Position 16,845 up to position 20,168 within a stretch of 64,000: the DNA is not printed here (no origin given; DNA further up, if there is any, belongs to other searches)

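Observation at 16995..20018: Two complete PilB/GspE secretion ATPases fused into one 1007-aa polypeptide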

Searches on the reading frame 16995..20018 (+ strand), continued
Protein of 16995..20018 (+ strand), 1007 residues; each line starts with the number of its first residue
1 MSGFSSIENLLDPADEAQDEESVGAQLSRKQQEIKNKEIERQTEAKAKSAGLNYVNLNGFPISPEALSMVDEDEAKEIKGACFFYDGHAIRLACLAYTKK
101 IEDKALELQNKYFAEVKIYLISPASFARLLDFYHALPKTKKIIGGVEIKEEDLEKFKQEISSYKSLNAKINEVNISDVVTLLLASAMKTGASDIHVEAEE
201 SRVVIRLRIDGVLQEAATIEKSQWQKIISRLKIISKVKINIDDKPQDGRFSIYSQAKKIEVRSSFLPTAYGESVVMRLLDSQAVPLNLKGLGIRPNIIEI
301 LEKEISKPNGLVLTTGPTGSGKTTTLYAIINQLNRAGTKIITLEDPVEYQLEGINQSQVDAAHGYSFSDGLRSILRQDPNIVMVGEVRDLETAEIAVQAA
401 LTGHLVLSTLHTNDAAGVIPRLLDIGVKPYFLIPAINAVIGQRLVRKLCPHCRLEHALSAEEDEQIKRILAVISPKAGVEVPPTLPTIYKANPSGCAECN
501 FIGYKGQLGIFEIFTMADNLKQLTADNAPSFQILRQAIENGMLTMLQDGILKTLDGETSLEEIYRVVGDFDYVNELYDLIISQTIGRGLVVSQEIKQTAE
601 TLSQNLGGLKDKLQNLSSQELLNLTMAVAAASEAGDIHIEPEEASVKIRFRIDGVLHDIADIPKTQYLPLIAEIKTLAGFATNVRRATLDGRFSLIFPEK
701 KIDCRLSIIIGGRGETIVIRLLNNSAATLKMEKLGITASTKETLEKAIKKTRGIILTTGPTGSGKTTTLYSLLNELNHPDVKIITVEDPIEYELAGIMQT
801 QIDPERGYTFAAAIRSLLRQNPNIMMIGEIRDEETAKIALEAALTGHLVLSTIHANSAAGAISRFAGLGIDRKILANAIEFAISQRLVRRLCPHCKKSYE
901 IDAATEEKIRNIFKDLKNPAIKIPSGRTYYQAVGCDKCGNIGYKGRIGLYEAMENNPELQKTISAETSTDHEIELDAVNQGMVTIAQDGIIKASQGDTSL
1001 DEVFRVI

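Call 10: find_encoding_contigs(protein=P0008, flank=10000, max_places=2)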
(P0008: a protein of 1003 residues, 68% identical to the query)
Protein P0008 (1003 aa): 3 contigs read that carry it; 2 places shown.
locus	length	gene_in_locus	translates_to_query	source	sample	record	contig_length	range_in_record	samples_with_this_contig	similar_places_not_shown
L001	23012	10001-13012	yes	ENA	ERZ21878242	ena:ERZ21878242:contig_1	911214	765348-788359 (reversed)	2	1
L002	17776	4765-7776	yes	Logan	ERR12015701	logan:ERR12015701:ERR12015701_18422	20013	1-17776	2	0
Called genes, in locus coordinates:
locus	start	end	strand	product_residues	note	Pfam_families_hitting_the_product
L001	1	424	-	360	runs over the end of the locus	PF13207:AAA_17 (weak), PF00406:ADK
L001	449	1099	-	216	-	PF13483:Lactamase_B_3, PF12706:Lactamase_B_2 (weak)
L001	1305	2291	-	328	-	-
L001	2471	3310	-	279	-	PF00753:Lactamase_B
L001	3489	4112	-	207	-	-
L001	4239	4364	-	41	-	-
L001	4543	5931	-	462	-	PF00587:tRNA-synt_2b, PF03129:HGTP_anticodon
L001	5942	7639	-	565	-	PF03485:Arg_tRNA_synt_N, PF00750:tRNA-synt_1d, PF05746:DALR_1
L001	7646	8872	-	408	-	PF00579:tRNA-synt_1b, PF22421:SYY_C-terminal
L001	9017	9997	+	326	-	-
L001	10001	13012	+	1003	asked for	PF05157:MshEN (faint), PF01637:ATPase_2 (faint), PF04851:ResIII (faint), PF00437:T2SSE, PF16796:Microtub_bd (faint), PF00004:AAA (faint), PF00005:ABC_tran (faint), PF00437:T2SSE, +8 more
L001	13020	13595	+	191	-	PF01997:Translin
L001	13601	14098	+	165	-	PF00149:Metallophos, PF12850:Metallophos_2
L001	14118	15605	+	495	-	-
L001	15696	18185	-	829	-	PF00005:ABC_tran (faint), PF02463:SMC_N (faint), PF03193:RsgA_GTPase (faint), PF13191:AAA_16 (faint), PF13476:AAA_23 (faint), PF13481:AAA_25 (faint), PF13555:AAA_29 (faint), PF17755:UvrA_DNA-bind, +3 more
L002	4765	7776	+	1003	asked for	PF05157:MshEN (faint), PF01637:ATPase_2 (faint), PF04851:ResIII (faint), PF00437:T2SSE, PF16796:Microtub_bd (faint), PF00004:AAA (faint), PF00005:ABC_tran (faint), PF00437:T2SSE, +8 more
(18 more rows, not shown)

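Call 42: search_protein_representatives(protein=window:16995-20015:+)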
Query: 1007 residues. Proteins with E-value up to 0.001 (for the whole library): 56350; up to 1e-10: 35885; up to 1e-30: 15825. The best 150 are listed.
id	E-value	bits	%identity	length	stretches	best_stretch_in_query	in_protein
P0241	0.0e+00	1331.5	60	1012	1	6-1007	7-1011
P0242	4.0e-291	984.9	49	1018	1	23-1006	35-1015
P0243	2.2e-287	972.5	40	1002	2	27-906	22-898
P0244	1.9e-250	850.2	44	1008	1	40-1006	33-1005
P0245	2.5e-245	833.3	44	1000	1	25-1007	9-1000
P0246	4.0e-241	819.4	41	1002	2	35-837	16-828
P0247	2.2e-234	797.1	43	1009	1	36-1006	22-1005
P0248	2.1e-232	790.5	41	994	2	26-569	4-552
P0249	1.7e-231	787.5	42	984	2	27-915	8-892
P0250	7.3e-223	759.0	41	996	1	31-1007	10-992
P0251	1.1e-219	748.4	43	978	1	40-955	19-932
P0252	7.1e-217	739.2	43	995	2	27-574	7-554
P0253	5.4e-216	736.2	39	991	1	39-1007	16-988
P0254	2.9e-171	588.2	46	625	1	146-742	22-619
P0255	1.2e-160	553.0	40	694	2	634-1006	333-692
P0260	1.6e-154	532.8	36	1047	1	171-1007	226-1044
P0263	9.9e-151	520.3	48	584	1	23-567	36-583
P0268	6.9e-140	484.4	45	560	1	30-566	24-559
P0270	1.8e-136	473.1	43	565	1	29-570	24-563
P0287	1.9e-126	439.9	44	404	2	698-1007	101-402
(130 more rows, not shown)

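Call 47: predict_structure(alignment_id=A1)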
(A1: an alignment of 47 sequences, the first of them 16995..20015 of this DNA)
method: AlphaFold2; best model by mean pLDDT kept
length: 1007 residues; sequences in the alignment: 47
mean_pLDDT: 77.3   pTM: 0.54
mean pLDDT of the five models: 77.3, 77.3, 73.2, 71.2, 67.5
residues with pLDDT >= 90: 84; 70-90: 694; 50-70: 176; < 50: 53
segments of 3 or more residues with pLDDT < 50: 1-19, 138-144, 569-576, 578-586, 788-790, 804-807
pLDDT, mean of each block of 10 residues (from residue 1): 39 46 59 76 82 81 73 84 78 87 84 81 84 61 55 73 78 78 82 85 84 82 83 78 75 72 83 83 67 83 87 82 82 71 60 57 56 65 76 82 86 77 84 88 89 89 74 72 82 84 85 83 74 73 85 90 72 47 53 84 75 79 88 84 87 75 84 72 56 74 76 80 64 79 85 87 76 74 56 55 51 66 69 83 85 88 87 89 89 91 89 87 86 82 85 88 86 89 90 91 86
secondary structure, 60 per line:
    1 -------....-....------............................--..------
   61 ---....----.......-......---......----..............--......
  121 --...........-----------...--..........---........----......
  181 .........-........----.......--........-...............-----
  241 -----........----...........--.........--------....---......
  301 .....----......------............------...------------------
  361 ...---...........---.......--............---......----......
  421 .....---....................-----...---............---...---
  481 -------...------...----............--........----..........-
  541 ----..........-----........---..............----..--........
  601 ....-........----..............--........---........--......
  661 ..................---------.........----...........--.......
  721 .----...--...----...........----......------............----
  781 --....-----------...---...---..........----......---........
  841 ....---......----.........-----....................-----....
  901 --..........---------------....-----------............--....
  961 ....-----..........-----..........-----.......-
elements in order (helices of 4 or more, strands of 3 or more residues): H8-11 H13-16 H23-50 H64-67 H72-78 E80-85 E89-94 H99-112 E115-120 H123-133 E145-147 H150-159 H163-170 H175-189 E191-198 E203-209 E212-219 H221-235 E246-253 E258-268 E271-279 H288-291 H295-305 E310-315 H322-333 E340-342 H367-377 E381-387 H390-401 E405-410 H415-425 H429-435 E436-448 E454-456 H460-471 E488-490 E504-515 H518-525 H530-539 H545-554 H560-567 H571-584 H593-604 H606-613 H618-631 E634-641 E645-652 E655-663 H664-678 E688-696 E701-711 E714-721 H738-748 E753-758 H765-776 E783-786 E798-800 H810-819 E824-829 H833-844 E848-853 H858-866 H872-878 E879-891 E897-900 H903-912 E928-931 E943-954 H957-964 H970-979 H985-994 H1000-1006
